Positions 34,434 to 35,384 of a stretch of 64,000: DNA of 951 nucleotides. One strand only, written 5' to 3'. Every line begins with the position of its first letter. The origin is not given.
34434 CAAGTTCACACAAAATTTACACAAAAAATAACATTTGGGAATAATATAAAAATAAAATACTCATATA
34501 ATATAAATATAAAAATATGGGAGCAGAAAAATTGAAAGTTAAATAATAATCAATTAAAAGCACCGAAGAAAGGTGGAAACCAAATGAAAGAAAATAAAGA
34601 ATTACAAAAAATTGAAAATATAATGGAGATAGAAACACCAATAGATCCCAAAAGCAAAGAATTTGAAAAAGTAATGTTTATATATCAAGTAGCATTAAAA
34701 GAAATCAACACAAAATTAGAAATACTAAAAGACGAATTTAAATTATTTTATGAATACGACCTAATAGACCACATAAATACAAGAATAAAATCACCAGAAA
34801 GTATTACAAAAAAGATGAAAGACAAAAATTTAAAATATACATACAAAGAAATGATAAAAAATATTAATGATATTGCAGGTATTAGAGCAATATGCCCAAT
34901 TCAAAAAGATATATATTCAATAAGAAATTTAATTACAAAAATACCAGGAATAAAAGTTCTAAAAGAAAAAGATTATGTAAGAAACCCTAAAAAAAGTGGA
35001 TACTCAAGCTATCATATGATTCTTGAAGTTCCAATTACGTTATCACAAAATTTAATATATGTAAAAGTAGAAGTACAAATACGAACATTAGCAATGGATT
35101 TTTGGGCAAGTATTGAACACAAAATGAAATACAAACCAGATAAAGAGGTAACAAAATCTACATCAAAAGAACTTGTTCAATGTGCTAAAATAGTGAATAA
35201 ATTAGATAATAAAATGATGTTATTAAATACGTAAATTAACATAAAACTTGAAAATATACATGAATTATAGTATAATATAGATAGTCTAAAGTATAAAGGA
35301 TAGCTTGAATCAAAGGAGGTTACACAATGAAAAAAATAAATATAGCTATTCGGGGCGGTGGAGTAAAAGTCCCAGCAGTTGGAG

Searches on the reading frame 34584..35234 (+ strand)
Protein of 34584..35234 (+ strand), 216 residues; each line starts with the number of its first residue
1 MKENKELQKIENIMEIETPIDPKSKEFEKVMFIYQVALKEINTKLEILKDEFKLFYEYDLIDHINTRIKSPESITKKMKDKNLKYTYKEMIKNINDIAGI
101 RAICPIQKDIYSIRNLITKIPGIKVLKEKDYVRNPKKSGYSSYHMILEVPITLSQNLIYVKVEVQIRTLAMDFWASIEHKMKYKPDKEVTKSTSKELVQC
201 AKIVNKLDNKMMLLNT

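Call 65: search_protein_families(library=pfam, proteins=[window:34584-35234:+], max_evalue=0.1)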
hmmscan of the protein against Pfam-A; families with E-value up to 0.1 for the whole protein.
window:34584-35234:+ (216 aa): 1 family
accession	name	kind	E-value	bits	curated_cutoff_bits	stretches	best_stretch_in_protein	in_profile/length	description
PF04607.23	RelA_SpoT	-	6.4e-31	107.4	27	1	66-187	1-112/113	Region found in RelA / SpoT proteins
